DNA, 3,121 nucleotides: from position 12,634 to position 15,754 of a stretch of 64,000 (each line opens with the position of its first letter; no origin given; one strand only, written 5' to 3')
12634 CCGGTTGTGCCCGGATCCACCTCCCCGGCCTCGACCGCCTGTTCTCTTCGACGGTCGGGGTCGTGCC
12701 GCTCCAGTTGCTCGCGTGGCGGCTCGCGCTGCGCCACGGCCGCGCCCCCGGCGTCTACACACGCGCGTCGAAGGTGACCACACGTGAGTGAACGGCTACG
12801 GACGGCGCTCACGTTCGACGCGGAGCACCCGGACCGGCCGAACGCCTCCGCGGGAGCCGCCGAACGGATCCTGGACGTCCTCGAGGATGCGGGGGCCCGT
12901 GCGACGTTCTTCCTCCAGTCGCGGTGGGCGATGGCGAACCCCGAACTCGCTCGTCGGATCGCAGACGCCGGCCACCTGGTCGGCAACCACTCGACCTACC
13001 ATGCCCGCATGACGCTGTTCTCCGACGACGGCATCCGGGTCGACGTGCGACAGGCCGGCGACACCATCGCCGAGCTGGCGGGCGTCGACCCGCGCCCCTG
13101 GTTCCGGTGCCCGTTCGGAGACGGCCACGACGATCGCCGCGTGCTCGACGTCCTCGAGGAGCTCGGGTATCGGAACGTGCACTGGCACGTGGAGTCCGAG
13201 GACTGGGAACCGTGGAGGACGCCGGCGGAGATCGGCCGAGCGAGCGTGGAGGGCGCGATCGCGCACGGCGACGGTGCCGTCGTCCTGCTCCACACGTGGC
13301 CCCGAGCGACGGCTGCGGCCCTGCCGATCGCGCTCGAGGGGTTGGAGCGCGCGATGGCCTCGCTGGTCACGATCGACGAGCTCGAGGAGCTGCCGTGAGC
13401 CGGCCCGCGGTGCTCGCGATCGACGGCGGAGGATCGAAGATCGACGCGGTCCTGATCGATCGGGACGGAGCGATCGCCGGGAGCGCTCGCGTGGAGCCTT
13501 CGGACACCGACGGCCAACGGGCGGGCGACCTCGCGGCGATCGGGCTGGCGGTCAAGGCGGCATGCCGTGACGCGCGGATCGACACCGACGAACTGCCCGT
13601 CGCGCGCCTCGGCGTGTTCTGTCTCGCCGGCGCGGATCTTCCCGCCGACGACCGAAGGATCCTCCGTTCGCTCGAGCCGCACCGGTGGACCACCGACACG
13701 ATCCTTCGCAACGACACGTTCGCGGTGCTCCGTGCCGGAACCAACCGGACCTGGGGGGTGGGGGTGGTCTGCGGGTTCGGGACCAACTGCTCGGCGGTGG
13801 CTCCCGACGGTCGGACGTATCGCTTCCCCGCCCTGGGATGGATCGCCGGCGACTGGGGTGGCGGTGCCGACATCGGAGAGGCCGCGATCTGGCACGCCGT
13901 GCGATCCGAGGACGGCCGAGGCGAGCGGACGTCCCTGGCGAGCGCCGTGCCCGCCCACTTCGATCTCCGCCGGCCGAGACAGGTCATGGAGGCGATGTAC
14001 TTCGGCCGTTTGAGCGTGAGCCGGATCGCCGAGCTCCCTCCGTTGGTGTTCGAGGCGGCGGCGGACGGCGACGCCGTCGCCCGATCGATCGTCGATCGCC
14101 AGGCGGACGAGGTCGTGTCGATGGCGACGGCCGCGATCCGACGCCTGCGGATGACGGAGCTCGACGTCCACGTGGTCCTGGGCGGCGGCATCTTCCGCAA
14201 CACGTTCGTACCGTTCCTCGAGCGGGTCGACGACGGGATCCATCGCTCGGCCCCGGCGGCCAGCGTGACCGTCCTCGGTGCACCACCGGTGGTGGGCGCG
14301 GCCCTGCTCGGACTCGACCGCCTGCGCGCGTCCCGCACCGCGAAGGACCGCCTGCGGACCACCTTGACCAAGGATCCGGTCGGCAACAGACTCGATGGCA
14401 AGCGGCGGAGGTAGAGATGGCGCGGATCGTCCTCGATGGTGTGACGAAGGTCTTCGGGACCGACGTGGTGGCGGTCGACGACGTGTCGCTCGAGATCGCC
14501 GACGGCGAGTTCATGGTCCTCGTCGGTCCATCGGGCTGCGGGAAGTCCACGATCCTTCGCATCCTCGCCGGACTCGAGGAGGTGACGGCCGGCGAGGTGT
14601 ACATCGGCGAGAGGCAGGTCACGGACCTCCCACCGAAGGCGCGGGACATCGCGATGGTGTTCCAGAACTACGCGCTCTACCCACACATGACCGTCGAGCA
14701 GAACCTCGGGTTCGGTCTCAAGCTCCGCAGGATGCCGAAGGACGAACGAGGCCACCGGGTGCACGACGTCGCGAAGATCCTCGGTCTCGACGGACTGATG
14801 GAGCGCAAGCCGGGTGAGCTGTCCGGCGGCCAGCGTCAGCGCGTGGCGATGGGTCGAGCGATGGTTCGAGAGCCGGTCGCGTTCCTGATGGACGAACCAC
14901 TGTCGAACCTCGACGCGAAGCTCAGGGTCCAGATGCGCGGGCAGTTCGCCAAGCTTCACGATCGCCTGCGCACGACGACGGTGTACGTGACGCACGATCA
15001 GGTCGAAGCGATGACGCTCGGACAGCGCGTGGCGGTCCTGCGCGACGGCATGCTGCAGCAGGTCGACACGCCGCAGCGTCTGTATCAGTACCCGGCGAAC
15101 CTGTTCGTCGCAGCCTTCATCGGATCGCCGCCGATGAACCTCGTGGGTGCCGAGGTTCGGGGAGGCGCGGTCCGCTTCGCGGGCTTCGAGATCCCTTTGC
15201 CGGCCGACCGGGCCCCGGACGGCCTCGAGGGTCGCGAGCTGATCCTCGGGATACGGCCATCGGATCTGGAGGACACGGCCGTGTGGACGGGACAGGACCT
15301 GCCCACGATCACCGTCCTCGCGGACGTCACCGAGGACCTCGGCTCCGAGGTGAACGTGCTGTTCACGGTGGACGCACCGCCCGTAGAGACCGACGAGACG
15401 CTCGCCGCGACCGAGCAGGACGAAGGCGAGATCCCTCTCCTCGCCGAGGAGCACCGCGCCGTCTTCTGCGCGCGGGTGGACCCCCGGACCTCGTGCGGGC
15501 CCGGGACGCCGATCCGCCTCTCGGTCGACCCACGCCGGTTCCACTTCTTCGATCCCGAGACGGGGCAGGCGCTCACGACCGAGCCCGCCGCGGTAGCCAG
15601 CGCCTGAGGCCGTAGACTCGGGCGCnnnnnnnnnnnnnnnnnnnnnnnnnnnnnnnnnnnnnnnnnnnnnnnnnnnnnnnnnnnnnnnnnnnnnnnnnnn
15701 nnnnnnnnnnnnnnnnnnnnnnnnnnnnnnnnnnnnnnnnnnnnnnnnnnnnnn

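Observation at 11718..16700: Tandem GlmD-like double-SIS paralogs flanking a CE4 deacetylase and a BadF-type kinase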

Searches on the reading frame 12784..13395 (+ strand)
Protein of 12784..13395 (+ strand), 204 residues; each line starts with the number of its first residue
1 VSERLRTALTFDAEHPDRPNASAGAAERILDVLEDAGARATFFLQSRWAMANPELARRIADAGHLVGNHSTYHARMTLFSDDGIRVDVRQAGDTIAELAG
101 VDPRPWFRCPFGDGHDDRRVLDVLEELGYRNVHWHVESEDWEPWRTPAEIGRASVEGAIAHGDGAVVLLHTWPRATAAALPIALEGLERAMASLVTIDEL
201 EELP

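Call 10: search_protein_families(library=pfam, proteins=[window:12784-13395:+], max_evalue=0.01)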
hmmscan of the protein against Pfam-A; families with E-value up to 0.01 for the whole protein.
seq(204 aa): 1 family
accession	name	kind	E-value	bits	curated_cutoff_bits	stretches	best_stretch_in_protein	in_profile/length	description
PF01522.26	Polysacc_deac_1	-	5.4e-25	88.2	23.1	1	8-132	10-124/124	Polysaccharide deacetylase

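Call 11: search_protein_families(library=ncbifam, proteins=[window:12784-13395:+], max_evalue=0.01)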
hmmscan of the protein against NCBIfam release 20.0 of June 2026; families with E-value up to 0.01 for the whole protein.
seq(204 aa): 8 families
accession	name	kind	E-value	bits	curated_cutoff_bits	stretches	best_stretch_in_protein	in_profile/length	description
TIGR02764.1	spore_ybaN_pdaB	equivalog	1.9e-33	115.9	237.4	1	7-200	8-190/191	polysaccharide deacetylase family sporulation protein PdaB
TIGR02884.1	spore_pdaA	equivalog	4.1e-28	98.6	298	1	23-200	49-223/224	delta-lactam-biosynthetic de-N-acetylase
TIGR04243.1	nodulat_NodB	equivalog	3e-22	79.1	240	1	8-171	5-156/197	chitooligosaccharide deacetylase NodB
TIGR02873.1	spore_ylxY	hypoth_equivalog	7.4e-22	77.9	391.5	1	27-198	101-264/268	probable sporulation protein, polysaccharide deacetylase family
NF045820.1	PgAcgDacpgdA_Strep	equivalog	2.7e-18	66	800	1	7-200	270-447/463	peptidoglycan-N-acetylglucosamine deacetylase PgdA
NF045821.1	PgAcgDacpgdA1_Bac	equivalog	6.9e-18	64.5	400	1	7-191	90-258/282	peptidoglycan-N-acetylglucosamine deacetylase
NF045822.1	PgAcgDacpgdA2_Bac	equivalog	1.6e-15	57.2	400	1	26-190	84-251/274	peptidoglycan-N-acetylglucosamine deacetylase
TIGR03006.1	pepcterm_polyde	equivalog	1e-12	47.8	276.2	1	26-130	36-140/272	XrtA system polysaccharide deacetylase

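Call 13: search_solved_structures(query=window:12784-13395:+, max_evalue=0.001, show_alignments=2)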
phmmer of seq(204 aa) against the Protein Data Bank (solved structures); distinct sequences matched with E-value up to 0.001: 32.
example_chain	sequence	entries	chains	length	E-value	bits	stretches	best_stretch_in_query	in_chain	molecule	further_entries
2cc0_A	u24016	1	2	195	5.7e-22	81.5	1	22-185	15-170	ACETYL-XYLAN ESTERASE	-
1ny1_A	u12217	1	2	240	6.1e-19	71.6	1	24-200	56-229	Probable polysaccharide deacetylase pdaA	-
1w1a_1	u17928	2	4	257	7.4e-19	71.3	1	24-200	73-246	PROBABLE POLYSACCHARIDE DEACETYLASE PDAA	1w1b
1w17_A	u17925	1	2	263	8e-19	71.2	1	24-200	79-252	PROBABLE POLYSACCHARIDE DEACETYLASE PDAA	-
7y51_A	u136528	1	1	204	8.1e-19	71.2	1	26-202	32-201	Predicted xylanase/chitin deacetylase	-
7fbw_A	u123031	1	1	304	2.7e-18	69.5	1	26-202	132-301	Predicted xylanase/chitin deacetylase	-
6hm9_A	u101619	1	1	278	1.8e-17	66.8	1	27-184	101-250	Putative polysaccharide deacetylase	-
2j13_A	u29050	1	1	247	5.3e-17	65.3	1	24-199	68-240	POLYSACCHARIDE DEACETYLASE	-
6hpa_A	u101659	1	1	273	1.2e-16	64.1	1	27-183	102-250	Putative polysaccharide deacetylase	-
7bkf_A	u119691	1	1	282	1.3e-16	64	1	27-184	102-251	Putative polysaccharide deacetylase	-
4m1b_A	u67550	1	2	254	3.2e-16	62.7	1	12-190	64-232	Polysaccharide deacetylase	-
5lfz_A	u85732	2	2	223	5.2e-16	62.1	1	26-200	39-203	ArCE4A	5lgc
2c1g_A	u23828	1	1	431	2.2e-15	60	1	8-200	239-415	PEPTIDOGLYCAN GLCNAC DEACETYLASE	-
2c1i_A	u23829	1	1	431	4.9e-15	58.9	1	17-200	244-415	PEPTIDOGLYCAN GLCNAC DEACETYLASE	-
5o6y_A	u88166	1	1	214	1.7e-14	57.1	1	7-175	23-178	Peptidoglycan N-acetylglucosamine deacetylase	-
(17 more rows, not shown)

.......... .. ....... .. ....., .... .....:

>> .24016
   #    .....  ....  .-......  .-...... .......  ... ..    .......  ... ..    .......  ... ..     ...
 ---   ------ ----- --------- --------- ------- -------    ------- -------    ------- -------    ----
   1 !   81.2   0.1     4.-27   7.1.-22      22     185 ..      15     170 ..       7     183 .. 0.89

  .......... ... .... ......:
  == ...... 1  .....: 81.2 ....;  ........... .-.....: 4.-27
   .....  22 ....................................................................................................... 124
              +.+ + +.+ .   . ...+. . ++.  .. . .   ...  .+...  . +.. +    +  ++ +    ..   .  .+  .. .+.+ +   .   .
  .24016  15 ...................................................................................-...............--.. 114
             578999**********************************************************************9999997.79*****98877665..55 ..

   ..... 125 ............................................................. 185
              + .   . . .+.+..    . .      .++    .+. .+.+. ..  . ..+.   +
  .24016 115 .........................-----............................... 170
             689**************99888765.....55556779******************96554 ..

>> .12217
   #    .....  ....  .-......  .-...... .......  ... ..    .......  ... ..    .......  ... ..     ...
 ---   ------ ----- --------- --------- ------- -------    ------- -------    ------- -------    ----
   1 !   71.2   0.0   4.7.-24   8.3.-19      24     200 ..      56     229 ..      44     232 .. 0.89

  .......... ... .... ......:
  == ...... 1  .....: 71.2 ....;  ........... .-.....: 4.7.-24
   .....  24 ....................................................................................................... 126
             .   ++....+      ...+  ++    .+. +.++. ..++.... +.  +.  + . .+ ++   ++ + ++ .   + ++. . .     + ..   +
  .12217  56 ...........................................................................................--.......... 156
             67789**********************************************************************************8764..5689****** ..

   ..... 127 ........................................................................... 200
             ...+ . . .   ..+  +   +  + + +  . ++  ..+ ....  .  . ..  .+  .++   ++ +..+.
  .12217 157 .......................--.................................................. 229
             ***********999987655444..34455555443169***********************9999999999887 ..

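Call 43: find_homologous_proteins(query=window:12784-13395:+, max_evalue=0.00001)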
Query seq(204 aa) (204 aa): 4007 proteins with E <= 0.00001 among 8000 candidates; the best 120 are listed.
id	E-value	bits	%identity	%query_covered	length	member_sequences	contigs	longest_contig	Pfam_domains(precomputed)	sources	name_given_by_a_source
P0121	9.2e-129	445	97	100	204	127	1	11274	PF01522.27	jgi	jgi:peptidoglycan/xylan/chitin deacetylase (PgdA/CDA1 family)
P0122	2.4e-123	427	93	100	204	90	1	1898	PF01522.27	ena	-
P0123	2.2e-121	421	92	100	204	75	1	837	PF01522.27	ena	-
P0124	3.2e-119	414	89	100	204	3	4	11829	PF01522.27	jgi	jgi:peptidoglycan-N-acetylglucosamine deacetylase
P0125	7.2e-111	387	87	97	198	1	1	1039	PF01522.27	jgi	-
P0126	8.1e-111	387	83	100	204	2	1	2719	PF01522.27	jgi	-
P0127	1.5e-100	353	75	100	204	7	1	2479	PF01522.27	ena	-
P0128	1.9e-100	353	77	100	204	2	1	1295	PF01522.27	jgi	jgi:peptidoglycan/xylan/chitin deacetylase (PgdA/CDA1 family)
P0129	8.0e-100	351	76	100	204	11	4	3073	PF01522.27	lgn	-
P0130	6.9e-99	348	77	98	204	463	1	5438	PF01522.27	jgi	jgi:peptidoglycan/xylan/chitin deacetylase (PgdA/CDA1 family)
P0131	8.2e-99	347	75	100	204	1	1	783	PF01522.27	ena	-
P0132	5.2e-98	345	75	100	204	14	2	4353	PF01522.27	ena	-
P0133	4.3e-97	342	74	100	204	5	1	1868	PF01522.27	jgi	jgi:peptidoglycan/xylan/chitin deacetylase (PgdA/CDA1 family)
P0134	1.1e-96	340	74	100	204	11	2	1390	PF01522.27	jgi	-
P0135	3.3e-96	339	74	100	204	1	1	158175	PF01522.27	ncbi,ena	-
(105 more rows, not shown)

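Call 51: find_encoding_contigs(protein=P0121, flank=8000, max_places=6)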
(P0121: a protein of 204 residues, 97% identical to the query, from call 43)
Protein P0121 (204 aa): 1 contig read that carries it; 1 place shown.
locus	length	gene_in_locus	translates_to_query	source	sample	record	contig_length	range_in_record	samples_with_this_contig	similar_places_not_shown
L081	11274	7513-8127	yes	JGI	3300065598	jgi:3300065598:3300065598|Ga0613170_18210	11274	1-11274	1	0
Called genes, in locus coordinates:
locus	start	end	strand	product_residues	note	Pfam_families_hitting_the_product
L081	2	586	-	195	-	?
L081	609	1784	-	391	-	PF09339:HTH_IclR (weak), PF12802:MarR_2 (weak), PF00480:ROK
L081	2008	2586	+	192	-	PF01081:Aldolase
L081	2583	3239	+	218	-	PF00294:PfkB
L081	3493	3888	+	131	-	PF01042:Ribonuc_L-PSP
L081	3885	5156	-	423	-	PF01168:Ala_racemase_N, PF14031:D-ser_dehydrat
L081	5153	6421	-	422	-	PF02056:Glyco_hydro_4, PF11975:Glyco_hydro_4C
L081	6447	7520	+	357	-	PF01380:SIS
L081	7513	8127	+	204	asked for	PF01522:Polysacc_deac_1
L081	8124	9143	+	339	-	PF01869:BcrAD_BadFG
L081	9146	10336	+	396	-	PF00005:ABC_tran, PF17912:OB_MalK, PF17850:CysA_C_terminal (weak)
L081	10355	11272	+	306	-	?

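Call 72: predict_structure(alignment_id=A4)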
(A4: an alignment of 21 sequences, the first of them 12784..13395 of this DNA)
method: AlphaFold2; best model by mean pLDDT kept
length: 204 residues; sequences in the alignment: 21
mean_pLDDT: 94.0   pTM: 0.92
mean pLDDT of the five models: 94.0, 93.6, 92.3, 92.1, 91.2
residues with pLDDT >= 90: 177; 70-90: 23; 50-70: 3; < 50: 1
segments of 3 or more residues with pLDDT < 50: none
pLDDT, mean of each block of 10 residues (from residue 1): 83 82 92 98 97 97 97 90 96 98 96 88 97 95 94 98 97 94 97 96 92
secondary structure, 60 per line:
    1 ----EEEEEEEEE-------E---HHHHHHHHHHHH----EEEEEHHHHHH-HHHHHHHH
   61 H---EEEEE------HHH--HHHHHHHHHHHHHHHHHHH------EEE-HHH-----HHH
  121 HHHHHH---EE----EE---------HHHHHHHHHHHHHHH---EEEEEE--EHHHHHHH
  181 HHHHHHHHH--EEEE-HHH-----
elements in order: E5-13 H25-36 E41-45 H46-51 H53-61 E65-69 H81-99 E106-108 H118-126 H147-161 E165-170 H174-189 E192-195

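Call 75: fold_search(model_id=the predicted structure, library=pdb)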
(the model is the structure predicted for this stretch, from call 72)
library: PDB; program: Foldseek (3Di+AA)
matches with E <= 10: 1535; with E <= 0.001: 76
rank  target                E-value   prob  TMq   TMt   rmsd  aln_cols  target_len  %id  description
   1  2cc0_A                1.1e-16  1.00  0.79  0.84   2.0       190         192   30  Family 4 carbohydrate esterase from Streptomyces lividans in complex with acetate (released 2006-01-23)
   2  6hm9                  2.4e-16  1.00  0.85  0.65   2.3       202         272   27  Crystal structure of a BA3943 mutant,a CE4 family pseudoenzyme with restored enzymatic activity. (released 2019-10-09)
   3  2cc0_B                4.1e-16  1.00  0.80  0.85   2.0       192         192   31  Family 4 carbohydrate esterase from Streptomyces lividans in complex with acetate (released 2006-01-23)
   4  7bkf                  6.4e-16  1.00  0.85  0.63   2.3       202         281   26  Crystal structure of WT BA3943, a CE4 family pseudoenzyme from Bacillus Anthracis (released 2021-05-19)
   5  7fbw                  7.7e-16  1.00  0.85  0.92   2.3       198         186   28  Acetylxylan esterase from Caldanaerobacter subterraneus subsp. tengcongensis (released 2021-10-27)
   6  5lgc_A                8.7e-16  1.00  0.81  0.83   2.0       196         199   28  T48 deacetylase with substrate (released 2017-08-02)
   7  6hpa                  1.2e-15  1.00  0.85  0.65   2.3       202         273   27  Crystal structure of a BA3943 mutant,a CE4 family pseudoenzyme (released 2019-10-09)
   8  4m1b_A                2.3e-15  1.00  0.83  0.84   2.2       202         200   29  Structural Determination of BA0150, a Polysaccharide Deacetylase from Bacillus anthracis (released 2014-02-12)
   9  4l1g_A                2.8e-15  1.00  0.82  0.78   3.1       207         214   25  Crystal structure of the Bc1960 peptidoglycan N-acetylglucosamine deacetylase from Bacillus cereus (released 2014-06-04)
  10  7ax7                  4.3e-15  1.00  0.83  0.83   1.8       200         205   26  Crystal structure of the Xyl-CE4 domain of a multidomain xylanase from the hindgut metagenome of Trinervitermes trinervo (released 2020-11-18)
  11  4l1g_D                6.6e-15  1.00  0.84  0.81   2.9       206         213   25  Crystal structure of the Bc1960 peptidoglycan N-acetylglucosamine deacetylase from Bacillus cereus (released 2014-06-04)
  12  5lfz                  7.0e-15  1.00  0.82  0.84   2.6       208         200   27  T48 deacetylase (released 2017-08-02)
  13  6h8n_B                7.9e-15  1.00  0.82  0.81   2.2       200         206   27  Structure of peptidoglycan deacetylase PdaC from Bacillus subtilis - mutant D285S (released 2019-11-13)
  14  6h8l_B                1.4e-14  1.00  0.83  0.83   1.9       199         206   28  Structure of peptidoglycan deacetylase PdaC from Bacillus subtilis (released 2019-11-13)
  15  6h8n_A                1.6e-14  1.00  0.83  0.84   2.0       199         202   27  Structure of peptidoglycan deacetylase PdaC from Bacillus subtilis - mutant D285S (released 2019-11-13)
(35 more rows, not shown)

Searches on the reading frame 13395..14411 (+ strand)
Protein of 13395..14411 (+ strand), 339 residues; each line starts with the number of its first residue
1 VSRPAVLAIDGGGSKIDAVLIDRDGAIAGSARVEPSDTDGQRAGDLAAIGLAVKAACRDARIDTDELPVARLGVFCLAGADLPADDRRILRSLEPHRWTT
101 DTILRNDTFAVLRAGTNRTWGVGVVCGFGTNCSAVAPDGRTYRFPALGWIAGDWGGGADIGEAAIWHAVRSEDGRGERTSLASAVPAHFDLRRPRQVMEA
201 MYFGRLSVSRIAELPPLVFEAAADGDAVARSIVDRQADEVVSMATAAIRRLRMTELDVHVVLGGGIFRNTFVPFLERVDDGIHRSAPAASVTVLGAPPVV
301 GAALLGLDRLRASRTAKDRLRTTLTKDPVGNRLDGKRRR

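Call 10: search_protein_families(library=pfam, proteins=[window:13395-14411:+], max_evalue=0.01)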
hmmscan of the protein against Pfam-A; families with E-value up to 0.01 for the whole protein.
seq(339 aa): 2 families
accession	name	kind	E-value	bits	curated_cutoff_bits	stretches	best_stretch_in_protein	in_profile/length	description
PF01869.26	BcrAD_BadFG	-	9.4e-28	97.9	31.5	1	9-306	3-271/271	BadF/BadG/BcrA/BcrD ATPase family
PF00480.26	ROK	-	0.0087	16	22.9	0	7-38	2-34/294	ROK family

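Call 11: search_protein_families(library=ncbifam, proteins=[window:13395-14411:+], max_evalue=0.01)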
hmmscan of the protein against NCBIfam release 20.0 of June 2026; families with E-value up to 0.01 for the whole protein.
seq(339 aa): 3 families
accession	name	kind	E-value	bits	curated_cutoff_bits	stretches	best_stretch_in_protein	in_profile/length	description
NF046058.1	NagK_SO3507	equivalog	2.1e-21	76.7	370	1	6-246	11-244/295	N-acetylglucosamine kinase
NF003461.0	PRK05082.1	subfamily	4.8e-06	26.1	283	0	217-307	198-282/291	N-acetylmannosamine kinase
NF047821.1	NactlManKinNanK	equivalog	0.0037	16.8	450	0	6-34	3-31/288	N-acetylmannosamine kinase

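Call 14: search_solved_structures(query=window:13395-14411:+, max_evalue=0.001)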
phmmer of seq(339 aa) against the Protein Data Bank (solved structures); distinct sequences matched with E-value up to 0.001: 4.
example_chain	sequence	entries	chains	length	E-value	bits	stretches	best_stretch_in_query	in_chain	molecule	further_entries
8zo3_A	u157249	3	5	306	5.5e-18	68.8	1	7-270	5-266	N-acetylmuramic acid/N-acetylglucosamine kinase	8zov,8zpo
2e2n_A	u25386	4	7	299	8.8e-11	45.1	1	6-271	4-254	HEXOKINASE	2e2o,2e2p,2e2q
2ch5_A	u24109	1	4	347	8.7e-06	28.7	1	8-241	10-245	NAGK PROTEIN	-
2ch6_A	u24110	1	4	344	9.2e-06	28.6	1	8-241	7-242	N-ACETYL-D-GLUCOSAMINE KINASE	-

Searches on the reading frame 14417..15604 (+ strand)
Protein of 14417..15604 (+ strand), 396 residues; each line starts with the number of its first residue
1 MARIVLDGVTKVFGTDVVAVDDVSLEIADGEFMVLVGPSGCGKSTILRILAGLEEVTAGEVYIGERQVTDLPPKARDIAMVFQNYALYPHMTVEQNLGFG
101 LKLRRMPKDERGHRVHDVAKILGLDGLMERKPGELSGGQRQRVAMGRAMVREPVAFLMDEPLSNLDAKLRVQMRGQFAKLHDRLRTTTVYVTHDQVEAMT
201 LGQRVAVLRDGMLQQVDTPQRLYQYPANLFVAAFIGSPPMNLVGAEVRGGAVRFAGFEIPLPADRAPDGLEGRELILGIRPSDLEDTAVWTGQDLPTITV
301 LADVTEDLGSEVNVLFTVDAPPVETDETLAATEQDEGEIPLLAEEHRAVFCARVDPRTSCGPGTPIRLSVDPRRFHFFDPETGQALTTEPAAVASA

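Call 10: search_protein_families(library=pfam, proteins=[window:14417-15604:+], max_evalue=0.01)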
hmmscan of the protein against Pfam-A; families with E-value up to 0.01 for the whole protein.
seq(396 aa): 11 families
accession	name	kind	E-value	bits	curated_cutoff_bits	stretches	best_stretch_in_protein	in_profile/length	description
PF00005.33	ABC_tran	-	4.1e-32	112.1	25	1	21-162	2-136/137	ABC transporter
PF17912.7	OB_MalK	-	1.7e-11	45.2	27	1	236-283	1-52/53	MalK OB fold domain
PF17850.7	CysA_C_terminal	-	2.1e-07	31.9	29.7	1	241-285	1-42/43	CysA C-terminal regulatory domain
PF13304.12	AAA_21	-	0.00013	22.6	27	1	32-53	1-22/304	AAA domain, putative AbiEii toxin, Type IV TA system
PF03215.21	Rad17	-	0.00029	21.3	23.8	1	21-52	36-67/186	Rad17 P-loop domain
PF03193.22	RsgA_GTPase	-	0.00055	20.2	30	1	22-61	99-137/174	RsgA GTPase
PF02463.25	SMC_N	-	0.003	17.5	40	0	29-47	23-41/220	RecF/RecN/SMC N terminal domain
PF13401.12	AAA_22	-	0.0038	18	27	1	31-54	6-29/130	AAA domain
PF20703.3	nSTAND1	-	0.0044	17.1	27.1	0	20-57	23-58/379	Novel STAND NTPase 1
PF13191.12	AAA_16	-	0.0065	17.4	32.6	0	29-51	21-45/167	AAA ATPase domain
PF13521.12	AAA_28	-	0.0081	16.8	27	0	33-61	2-31/164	AAA domain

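Call 11: search_protein_families(library=ncbifam, proteins=[window:14417-15604:+], max_evalue=0.01)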
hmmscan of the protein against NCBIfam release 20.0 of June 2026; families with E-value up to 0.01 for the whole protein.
seq(396 aa): 187 families (the best 25 are shown)
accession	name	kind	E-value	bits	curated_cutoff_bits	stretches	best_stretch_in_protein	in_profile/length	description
NF008653.0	PRK11650.1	subfamily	5.8e-133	443.3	432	1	1-385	1-354/357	sn-glycerol-3-phosphate ABC transporter ATP-binding protein UgpC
NF008233.0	PRK11000.1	equivalog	6.1e-109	364.2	568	1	1-319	1-319/369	maltose/maltodextrin ABC transporter ATP-binding protein MalK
NF040933.2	ABC_arch_GlcV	equivalog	1.5e-91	307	450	1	3-285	2-287/357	glucose ABC transporter ATP-binding protein GlcV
TIGR03265.1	PhnT2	equivalog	2e-90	303.5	457.7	1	3-316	4-310/353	putative 2-aminoethylphosphonate ABC transporter ATP-binding protein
NF006987.0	PRK09452.1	equivalog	7.6e-89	298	482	1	4-246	18-257/378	spermidine/putrescine ABC transporter ATP-binding protein PotA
TIGR01187.1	potA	subfamily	1.9e-83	280.2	355.6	1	35-238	1-204/325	polyamine ABC transporter ATP-binding protein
NF008513.0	PRK11432.1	equivalog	1.3e-82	277.6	496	1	4-284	7-283/351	ferric ABC transporter ATP-binding protein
TIGR00968.1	3a0106s01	subfamily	1.2e-78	264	342.75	1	4-237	1-233/237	sulfate ABC transporter ATP-binding protein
NF043075.1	MMSYN1_0197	equivalog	1.3e-78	264.3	550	1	5-260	4-257/341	spermidine/putrescine ABC transporter ATP-binding protein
TIGR03258.1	PhnT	equivalog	5.5e-77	259.2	499.15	1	4-249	9-252/359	2-aminoethylphosphonate ABC transport system ATP-binding subunit PhnT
NF040840.2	tungstate_WtpC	equivalog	5.7e-72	242.9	440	1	20-283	16-275/347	tungstate ABC transporter ATP-binding protein WtpC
NF008621.0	PRK11607.1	equivalog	3.3e-71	240.1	613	1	9-238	25-253/377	putrescine ABC transporter ATP-binding subunit PotG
NF008105.0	PRK10851.1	equivalog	6.3e-69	232.4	502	1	4-266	3-266/362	sulfate/thiosulfate ABC transporter ATP-binding protein CysA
TIGR01186.1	proV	subfamily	4.5e-67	226.7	326.6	1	18-237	7-232/363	betaine/proline/choline family ABC transporter ATP-binding protein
TIGR03415.1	ABC_choXWV_ATP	equivalog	2e-59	201.5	483.75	1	16-242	36-273/382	choline ABC transporter ATP-binding protein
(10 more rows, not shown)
